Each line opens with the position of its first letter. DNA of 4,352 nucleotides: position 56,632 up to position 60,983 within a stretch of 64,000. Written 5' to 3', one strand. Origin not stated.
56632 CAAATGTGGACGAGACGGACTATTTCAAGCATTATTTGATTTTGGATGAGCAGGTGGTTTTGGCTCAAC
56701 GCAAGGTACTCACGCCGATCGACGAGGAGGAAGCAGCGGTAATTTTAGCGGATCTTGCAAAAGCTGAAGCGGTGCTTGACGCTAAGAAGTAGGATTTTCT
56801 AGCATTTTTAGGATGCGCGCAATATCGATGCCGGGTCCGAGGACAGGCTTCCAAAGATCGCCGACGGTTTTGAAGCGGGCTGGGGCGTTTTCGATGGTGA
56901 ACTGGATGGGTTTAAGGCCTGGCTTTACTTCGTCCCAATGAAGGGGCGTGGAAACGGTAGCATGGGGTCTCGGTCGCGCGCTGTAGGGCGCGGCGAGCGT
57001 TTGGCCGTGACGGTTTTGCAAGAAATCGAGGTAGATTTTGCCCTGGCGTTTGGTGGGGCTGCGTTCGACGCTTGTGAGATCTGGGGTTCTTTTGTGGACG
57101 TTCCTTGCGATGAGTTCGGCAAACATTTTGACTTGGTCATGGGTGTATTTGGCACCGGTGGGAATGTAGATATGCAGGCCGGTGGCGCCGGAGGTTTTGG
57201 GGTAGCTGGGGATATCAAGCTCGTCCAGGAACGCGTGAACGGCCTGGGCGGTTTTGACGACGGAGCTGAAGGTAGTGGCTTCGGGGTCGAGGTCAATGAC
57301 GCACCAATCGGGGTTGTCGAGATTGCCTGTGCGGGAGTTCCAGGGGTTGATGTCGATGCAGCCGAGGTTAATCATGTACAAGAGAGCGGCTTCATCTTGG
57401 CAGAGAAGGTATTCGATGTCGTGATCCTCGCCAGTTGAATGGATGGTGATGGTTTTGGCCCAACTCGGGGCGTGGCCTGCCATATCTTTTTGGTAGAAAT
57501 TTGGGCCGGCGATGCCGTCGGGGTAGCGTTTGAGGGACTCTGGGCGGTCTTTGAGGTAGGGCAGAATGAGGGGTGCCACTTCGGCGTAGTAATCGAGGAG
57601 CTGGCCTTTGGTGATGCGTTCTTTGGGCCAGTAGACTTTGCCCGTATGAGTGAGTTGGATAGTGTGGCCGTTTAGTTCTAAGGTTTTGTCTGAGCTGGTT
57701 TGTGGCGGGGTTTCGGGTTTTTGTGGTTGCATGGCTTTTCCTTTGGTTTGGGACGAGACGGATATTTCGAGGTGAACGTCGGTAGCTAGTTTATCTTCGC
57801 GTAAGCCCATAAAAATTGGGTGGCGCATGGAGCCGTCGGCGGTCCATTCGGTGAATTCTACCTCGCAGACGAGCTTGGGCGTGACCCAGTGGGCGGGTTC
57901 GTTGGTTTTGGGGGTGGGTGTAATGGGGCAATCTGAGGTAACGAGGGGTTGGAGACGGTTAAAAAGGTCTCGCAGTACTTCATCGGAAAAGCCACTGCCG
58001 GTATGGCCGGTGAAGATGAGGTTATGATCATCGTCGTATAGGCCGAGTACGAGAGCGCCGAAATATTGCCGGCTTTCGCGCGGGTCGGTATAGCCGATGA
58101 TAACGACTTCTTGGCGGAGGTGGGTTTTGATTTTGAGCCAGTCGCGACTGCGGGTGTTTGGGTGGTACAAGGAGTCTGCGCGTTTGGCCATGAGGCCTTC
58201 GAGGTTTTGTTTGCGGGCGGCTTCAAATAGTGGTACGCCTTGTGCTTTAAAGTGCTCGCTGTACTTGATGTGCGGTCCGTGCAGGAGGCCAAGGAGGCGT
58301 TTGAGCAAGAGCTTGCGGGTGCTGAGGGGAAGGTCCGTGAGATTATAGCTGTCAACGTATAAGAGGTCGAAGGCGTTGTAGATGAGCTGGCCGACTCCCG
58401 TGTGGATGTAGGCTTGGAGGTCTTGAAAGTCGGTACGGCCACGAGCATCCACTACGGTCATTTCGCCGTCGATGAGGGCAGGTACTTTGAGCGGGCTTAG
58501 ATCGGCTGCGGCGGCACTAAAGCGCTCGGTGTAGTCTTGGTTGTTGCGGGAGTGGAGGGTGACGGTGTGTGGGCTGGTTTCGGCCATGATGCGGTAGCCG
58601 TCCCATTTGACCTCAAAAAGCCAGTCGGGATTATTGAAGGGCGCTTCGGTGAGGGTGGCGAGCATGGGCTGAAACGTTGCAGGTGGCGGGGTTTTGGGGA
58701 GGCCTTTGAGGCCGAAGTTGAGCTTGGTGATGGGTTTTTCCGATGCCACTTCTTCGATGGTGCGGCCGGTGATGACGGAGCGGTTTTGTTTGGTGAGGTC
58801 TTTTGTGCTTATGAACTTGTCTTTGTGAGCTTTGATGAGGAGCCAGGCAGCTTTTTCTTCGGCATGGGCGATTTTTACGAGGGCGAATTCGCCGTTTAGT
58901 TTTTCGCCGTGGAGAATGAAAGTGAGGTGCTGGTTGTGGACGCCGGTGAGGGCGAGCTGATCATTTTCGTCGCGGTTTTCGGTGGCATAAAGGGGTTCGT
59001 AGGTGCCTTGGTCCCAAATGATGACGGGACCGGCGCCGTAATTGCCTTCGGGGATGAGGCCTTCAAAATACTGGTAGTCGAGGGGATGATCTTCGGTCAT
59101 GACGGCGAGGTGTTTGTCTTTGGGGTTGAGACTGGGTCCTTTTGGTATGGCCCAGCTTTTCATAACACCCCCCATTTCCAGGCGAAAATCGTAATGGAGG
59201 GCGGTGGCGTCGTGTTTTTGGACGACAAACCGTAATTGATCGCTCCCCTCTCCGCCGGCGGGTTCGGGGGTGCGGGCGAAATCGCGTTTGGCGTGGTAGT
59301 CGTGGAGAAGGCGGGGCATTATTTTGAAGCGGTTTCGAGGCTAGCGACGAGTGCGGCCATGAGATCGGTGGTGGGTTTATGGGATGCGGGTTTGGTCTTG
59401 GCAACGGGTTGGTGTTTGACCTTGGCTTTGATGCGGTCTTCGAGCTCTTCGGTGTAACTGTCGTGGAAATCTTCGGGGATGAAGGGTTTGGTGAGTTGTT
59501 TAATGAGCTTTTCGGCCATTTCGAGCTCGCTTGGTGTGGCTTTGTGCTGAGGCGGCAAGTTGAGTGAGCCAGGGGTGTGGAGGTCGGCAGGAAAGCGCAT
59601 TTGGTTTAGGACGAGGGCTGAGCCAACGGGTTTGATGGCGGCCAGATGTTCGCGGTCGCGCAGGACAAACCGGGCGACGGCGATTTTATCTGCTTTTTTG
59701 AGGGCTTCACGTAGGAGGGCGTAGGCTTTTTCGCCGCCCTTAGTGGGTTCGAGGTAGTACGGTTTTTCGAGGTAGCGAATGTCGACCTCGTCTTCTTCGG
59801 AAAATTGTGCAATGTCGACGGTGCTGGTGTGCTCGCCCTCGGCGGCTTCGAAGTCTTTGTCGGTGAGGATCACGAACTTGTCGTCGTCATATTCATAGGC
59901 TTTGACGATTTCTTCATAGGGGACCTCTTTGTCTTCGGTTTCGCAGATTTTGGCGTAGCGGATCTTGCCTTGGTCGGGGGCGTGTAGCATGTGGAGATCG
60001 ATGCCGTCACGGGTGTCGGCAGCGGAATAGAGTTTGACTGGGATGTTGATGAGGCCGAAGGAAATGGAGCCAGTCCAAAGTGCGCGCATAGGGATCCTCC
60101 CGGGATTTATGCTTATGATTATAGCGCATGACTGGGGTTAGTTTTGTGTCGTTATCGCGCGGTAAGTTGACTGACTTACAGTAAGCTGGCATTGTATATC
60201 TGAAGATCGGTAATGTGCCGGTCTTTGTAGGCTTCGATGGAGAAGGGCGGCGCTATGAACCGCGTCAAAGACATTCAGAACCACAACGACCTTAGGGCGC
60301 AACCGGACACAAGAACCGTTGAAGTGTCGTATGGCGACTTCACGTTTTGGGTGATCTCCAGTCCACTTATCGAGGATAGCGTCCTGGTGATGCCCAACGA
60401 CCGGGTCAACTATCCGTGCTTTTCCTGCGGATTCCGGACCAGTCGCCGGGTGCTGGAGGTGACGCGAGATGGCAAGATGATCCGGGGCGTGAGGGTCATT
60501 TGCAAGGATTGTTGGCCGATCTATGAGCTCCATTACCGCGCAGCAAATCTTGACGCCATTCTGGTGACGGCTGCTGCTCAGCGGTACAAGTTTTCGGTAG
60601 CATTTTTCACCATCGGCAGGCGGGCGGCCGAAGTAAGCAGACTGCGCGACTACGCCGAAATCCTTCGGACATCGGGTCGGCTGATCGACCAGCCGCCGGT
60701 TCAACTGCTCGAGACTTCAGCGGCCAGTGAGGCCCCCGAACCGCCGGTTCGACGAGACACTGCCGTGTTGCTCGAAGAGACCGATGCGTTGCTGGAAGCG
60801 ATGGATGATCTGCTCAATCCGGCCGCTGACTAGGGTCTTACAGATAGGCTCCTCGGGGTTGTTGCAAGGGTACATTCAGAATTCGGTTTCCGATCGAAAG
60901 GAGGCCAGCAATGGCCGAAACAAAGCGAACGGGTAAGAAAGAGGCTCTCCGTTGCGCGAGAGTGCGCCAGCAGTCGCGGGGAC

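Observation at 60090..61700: Second two-gene insertion of unknown proteins between Ku and gpmA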

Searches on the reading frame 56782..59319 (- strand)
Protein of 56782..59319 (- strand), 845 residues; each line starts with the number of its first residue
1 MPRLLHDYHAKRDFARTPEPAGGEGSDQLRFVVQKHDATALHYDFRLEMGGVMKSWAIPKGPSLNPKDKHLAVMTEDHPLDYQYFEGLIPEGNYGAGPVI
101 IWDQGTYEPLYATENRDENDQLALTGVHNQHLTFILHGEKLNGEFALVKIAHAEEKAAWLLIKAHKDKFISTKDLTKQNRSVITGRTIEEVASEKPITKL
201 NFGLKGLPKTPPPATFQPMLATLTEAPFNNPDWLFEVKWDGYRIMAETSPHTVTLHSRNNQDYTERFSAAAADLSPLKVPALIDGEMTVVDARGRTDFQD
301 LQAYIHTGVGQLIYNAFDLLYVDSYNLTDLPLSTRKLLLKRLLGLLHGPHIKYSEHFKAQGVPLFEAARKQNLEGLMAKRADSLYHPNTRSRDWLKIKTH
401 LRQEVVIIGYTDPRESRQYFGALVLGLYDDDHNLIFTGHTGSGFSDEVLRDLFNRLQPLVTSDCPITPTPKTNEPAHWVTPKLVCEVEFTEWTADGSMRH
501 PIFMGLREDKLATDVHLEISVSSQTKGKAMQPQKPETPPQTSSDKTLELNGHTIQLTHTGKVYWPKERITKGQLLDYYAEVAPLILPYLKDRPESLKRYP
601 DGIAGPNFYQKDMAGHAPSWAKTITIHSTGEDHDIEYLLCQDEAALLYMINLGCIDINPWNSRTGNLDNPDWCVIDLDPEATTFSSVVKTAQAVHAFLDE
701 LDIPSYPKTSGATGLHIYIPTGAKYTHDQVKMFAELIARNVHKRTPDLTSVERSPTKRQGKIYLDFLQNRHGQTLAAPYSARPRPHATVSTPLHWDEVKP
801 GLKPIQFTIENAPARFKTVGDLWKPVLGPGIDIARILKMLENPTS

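Call 16: find_related_loci(query=window:56782-59319:-, collection=genome_contigs, flank=10000)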
Query window:56782-59319:- (845 aa) in genome_contigs; peptide patterns used: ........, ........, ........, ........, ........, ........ (x = any residue, [..] = any of these).
600 stretches matched a pattern (row limit reached: there are more); 583 encode a relative of the query (tblastn E <= 1e-3); the best 80 are kept; 80 distinct loci.
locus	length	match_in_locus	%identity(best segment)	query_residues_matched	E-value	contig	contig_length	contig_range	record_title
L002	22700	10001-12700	47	8-842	0e+0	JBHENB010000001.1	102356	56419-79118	MAG: Chitinophagaceae bacterium isolate S4_bin.27.strict S4_NODE_1, whole genome shotgun sequence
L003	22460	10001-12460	50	5-844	0e+0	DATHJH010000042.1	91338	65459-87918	MAG TPA_asm: Candidatus Limnocylindria bacterium isolate SMAG_U12547 k141_70560, whole genome shotgun sequence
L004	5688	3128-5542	49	5-842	0e+0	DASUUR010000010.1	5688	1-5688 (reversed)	MAG TPA_asm: Candidatus Saccharimonadales bacterium isolate SMAG_U1794 k141_920640, whole genome shotgun sequence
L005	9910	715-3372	46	5-836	0e+0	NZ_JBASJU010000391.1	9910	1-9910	MAG: Daejeonella sp. isolate MFD12110_ilm_asm_bin19 k127_217924, whole genome shotgun sequence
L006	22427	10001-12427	46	5-841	0e+0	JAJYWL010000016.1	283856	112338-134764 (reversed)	MAG: bacterium isolate FK3.bin113 NODE_31_length_283856_cov_3.502479, whole genome shotgun sequence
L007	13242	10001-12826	44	5-840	0e+0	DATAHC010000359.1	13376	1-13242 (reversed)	MAG TPA_asm: Flavisolibacter sp. isolate SMAG_U6845 k141_1792095, whole genome shotgun sequence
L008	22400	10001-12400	47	4-840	0e+0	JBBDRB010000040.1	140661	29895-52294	MAG: Balneolales bacterium isolate LejiaC_50_16 Lejia_C_222_length_140661_cov_9, whole genome shotgun sequence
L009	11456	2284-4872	45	5-823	0e+0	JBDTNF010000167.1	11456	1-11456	MAG: Flavobacteriales bacterium isolate cluster3_bin.144 NODE_24887_length_11456_cov_7.180686, whole genome shotgun sequ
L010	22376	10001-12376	46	5-841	0e+0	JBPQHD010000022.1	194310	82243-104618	MAG: Parachlamydiaceae bacterium isolate JB084 contig22, whole genome shotgun sequence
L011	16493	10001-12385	46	5-837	0e+0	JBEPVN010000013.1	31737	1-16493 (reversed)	MAG: Parachlamydiaceae bacterium isolate 22E.semibin_refined.077 NODE_1172_length_31737_cov_10.794268, whole genome shot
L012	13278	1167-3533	48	5-840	0e+0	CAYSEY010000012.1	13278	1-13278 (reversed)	MAG TPA_asm: uncultured Candidatus Saccharibacteria bacterium isolate SRP286056_co1_538 genome assembly, contig: NODE_58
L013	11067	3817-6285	46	5-841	0e+0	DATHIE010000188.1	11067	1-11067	MAG TPA_asm: Chryseolinea sp. isolate SMAG_U12518 k141_320516, whole genome shotgun sequence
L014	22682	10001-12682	44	5-835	0e+0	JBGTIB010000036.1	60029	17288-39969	MAG: Flavobacteriales bacterium isolate JTS-RE253 k141_2146977, whole genome shotgun sequence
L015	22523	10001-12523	43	5-827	0e+0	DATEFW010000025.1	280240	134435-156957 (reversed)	MAG TPA_asm: Bryobacteraceae bacterium isolate SMAG_U8769 k141_1465084, whole genome shotgun sequence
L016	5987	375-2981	42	5-842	0e+0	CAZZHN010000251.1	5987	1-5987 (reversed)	MAG TPA_asm: uncultured Solibacteraceae bacterium isolate binchicken_co162_446 genome assembly, contig: NODE_36314_lengt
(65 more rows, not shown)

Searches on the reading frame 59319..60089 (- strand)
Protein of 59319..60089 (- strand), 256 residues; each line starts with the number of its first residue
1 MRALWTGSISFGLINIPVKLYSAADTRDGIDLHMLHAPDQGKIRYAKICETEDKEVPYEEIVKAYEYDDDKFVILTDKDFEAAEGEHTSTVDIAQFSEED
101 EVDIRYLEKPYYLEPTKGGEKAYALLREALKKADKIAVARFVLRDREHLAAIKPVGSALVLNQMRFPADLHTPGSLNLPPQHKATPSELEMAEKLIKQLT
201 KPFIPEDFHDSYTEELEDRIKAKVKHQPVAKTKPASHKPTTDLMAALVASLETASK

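Call 4: search_protein_families(library=pfam, proteins=[window:59319-60089:-], max_evalue=1)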
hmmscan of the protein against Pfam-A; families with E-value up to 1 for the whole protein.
window:59319-60089:- (256 aa): 2 families
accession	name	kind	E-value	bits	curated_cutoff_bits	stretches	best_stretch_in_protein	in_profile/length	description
PF02735.22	Ku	-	6e-50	170.2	25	1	10-191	1-190/190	Ku70/Ku80 beta-barrel domain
PF17289.8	Terminase_6C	-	0.039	14.4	22.6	1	74-133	20-80/155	Terminase RNaseH-like domain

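Call 12: list_cluster_members(proteins=[P0001, P0002, window:59319-60089:-, window:61715-62341:-])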
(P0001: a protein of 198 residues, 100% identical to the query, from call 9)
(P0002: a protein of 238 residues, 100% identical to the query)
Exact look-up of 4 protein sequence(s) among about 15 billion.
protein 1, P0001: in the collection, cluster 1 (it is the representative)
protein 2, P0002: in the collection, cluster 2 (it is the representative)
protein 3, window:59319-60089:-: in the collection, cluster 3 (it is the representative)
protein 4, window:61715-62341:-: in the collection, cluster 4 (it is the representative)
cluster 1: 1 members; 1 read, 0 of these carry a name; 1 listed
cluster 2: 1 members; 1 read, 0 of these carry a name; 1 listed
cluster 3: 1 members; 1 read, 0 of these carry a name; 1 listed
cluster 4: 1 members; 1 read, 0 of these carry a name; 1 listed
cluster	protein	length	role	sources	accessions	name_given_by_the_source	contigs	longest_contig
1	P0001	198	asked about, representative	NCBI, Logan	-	-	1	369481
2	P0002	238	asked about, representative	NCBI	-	-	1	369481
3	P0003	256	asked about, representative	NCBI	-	-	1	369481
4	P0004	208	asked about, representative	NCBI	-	-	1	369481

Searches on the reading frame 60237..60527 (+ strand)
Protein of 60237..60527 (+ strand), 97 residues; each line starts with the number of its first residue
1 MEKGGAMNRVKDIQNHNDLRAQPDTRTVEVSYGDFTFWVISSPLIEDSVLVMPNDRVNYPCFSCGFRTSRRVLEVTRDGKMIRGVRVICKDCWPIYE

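Call 89: search_protein_families(library=pfam, proteins=[window:60237-60527:+], max_evalue=10)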
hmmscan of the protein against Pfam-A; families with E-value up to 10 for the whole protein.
seq(97 aa): 0 families

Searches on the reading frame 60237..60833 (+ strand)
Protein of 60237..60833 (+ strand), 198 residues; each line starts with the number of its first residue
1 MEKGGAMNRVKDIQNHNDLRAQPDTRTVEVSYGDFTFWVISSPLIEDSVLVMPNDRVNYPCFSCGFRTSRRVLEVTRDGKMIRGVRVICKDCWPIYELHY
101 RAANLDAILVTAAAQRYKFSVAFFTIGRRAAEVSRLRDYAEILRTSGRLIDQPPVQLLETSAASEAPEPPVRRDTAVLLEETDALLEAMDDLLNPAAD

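Call 4: search_protein_families(library=pfam, proteins=[window:60237-60833:+], max_evalue=1)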
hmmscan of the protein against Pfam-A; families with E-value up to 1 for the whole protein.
window:60237-60833:+ (198 aa): 0 families

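Call 5: search_protein_families(library=phrogs, proteins=[window:60237-60833:+], max_evalue=1)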
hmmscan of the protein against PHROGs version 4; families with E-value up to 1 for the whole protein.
window:60237-60833:+ (198 aa): 0 families

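Call 6: search_protein_families(library=padloc, proteins=[window:60237-60833:+], max_evalue=1)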
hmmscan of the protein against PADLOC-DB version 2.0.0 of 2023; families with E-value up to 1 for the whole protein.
window:60237-60833:+ (198 aa): 0 families

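Call 7: search_protein_families(library=ncbifam, proteins=[window:60237-60833:+], max_evalue=1)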
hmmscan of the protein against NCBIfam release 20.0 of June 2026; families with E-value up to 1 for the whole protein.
window:60237-60833:+ (198 aa): 0 families

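Call 9: find_homologous_proteins(query=window:60237-60833:+, max_evalue=0.01)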
Query window:60237-60833:+ (198 aa): 1 proteins with E <= 0.01 among 469 candidates.
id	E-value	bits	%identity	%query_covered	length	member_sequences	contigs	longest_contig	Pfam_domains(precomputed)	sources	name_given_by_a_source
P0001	2.7e-127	440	100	100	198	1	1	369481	-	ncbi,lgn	-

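Call 13: find_encoding_contigs(protein=P0001, flank=10000, max_places=6)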
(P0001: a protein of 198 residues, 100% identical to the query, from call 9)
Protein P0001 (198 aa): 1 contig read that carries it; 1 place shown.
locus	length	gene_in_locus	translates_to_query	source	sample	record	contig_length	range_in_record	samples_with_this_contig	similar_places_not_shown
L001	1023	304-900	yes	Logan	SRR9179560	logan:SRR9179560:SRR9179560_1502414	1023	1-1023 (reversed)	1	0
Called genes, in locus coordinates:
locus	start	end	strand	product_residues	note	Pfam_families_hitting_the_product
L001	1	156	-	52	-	?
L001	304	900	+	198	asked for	-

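Call 24: predict_structure(protein=window:60237-60830:+)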
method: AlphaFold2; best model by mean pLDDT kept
length: 198 residues; sequences in the alignment: 1
mean_pLDDT: 37.2   pTM: 0.30
mean pLDDT of the five models: 37.2, 36.2, 36.0, 35.5, 32.6
residues with pLDDT >= 90: 0; 70-90: 0; 50-70: 23; < 50: 175
segments of 3 or more residues with pLDDT < 50: 1-17, 30-36, 44-48, 52-186, 188-190, 192-198
pLDDT, mean of each block of 10 residues (from residue 1): 29 43 55 49 49 43 31 38 41 32 27 30 35 36 32 28 30 32 43 44
secondary structure, 60 per line:
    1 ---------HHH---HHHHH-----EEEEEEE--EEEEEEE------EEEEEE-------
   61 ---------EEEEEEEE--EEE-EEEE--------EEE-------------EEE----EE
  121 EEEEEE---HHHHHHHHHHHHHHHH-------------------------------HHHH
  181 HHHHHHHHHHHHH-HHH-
elements in order: H16-20 E26-32 E35-41 E48-53 E70-77 E80-82 E84-87 E96-98 E112-114 E119-126 H130-145 H177-193
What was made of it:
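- On Cys4 zinc ribbon: The AlphaFold model has pLDDT 37 (call 24).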

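Call 30: search_solved_structures(query=window:60237-60830:+, max_evalue=10, show_alignments=3)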
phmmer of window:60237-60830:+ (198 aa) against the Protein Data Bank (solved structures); distinct sequences matched with E-value up to 10: 0.

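Call 54: find_related_loci(query=A2, collection=metagenome_contigs, flank=6000)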
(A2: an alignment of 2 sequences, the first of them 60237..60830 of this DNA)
Query A2 (198 aa) in metagenome_contigs; peptide patterns used: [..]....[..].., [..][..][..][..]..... (x = any residue, [..] = any of these).
134 stretches matched a pattern, but none encodes a relative of the query by tblastn (E <= 1e-3).

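Call 56: find_related_loci(query=A2, collection=viral_contigs, flank=6000)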
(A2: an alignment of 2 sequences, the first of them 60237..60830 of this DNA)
Query A2 (198 aa) in viral_contigs; peptide patterns used: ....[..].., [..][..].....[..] (x = any residue, [..] = any of these).
49 stretches matched a pattern, but none encodes a relative of the query by tblastn (E <= 1e-3).
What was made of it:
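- Tried and rejected: More ORF1 relatives: the JGI metagenome scan and the IMG/VR scan found none (calls 54, 56).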

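Call 79: search_dna_similar(query=window:60237-60830:+, collection=phages, mode=protein, max_evalue=0.01)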
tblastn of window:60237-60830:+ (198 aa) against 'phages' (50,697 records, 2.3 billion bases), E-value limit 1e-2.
No match.

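Call 80: search_dna_similar(query=window:60237-60830:+, collection=plasmids, mode=protein, max_evalue=0.01)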
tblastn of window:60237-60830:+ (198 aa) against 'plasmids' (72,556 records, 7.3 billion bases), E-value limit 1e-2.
No match.

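Call 83: search_solved_structures(query=A2, max_evalue=10, show_alignments=3)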
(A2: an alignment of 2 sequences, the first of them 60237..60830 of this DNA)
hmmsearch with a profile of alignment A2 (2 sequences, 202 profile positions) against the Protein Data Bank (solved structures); distinct sequences matched with E-value up to 10: 6.
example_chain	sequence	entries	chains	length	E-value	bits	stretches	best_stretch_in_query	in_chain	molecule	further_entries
3qn2_A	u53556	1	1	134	0.15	14.9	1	91-154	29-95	Large T antigen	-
2nl8_A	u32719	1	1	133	0.37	13.6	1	91-154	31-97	large T antigen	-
1z1d_B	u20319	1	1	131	0.51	13.2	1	91-153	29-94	Large T antigen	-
4fgn_A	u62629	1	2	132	0.52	13.1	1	91-153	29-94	Large T antigen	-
2ipr_A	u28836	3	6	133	0.53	13.1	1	91-153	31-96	large T antigen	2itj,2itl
1tbd_A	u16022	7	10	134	0.54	13.1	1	91-153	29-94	SV40 T-ANTIGEN | Large T antigen | SV40 T ANTIGEN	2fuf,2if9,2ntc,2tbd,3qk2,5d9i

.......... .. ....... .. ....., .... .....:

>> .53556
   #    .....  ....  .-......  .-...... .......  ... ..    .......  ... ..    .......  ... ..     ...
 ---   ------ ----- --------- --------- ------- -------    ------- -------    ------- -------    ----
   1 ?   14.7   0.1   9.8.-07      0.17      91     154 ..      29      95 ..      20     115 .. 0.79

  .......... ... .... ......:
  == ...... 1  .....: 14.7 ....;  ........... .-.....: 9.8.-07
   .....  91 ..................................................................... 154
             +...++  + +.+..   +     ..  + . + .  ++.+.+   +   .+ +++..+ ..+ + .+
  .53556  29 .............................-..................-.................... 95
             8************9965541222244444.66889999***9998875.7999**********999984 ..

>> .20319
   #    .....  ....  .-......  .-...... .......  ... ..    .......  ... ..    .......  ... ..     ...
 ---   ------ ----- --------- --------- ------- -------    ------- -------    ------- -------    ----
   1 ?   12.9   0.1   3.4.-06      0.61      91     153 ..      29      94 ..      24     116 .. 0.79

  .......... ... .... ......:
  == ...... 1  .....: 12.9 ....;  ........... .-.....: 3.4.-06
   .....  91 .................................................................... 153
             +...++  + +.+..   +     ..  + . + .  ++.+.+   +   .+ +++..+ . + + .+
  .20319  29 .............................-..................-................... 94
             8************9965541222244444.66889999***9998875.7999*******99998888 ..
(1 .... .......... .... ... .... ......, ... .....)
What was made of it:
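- Tried and rejected: The two-sequence ORF1 profile gave only the SV40 large-T origin-binding domain at E 0.15-0.5, which I treat as noise (call 83).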
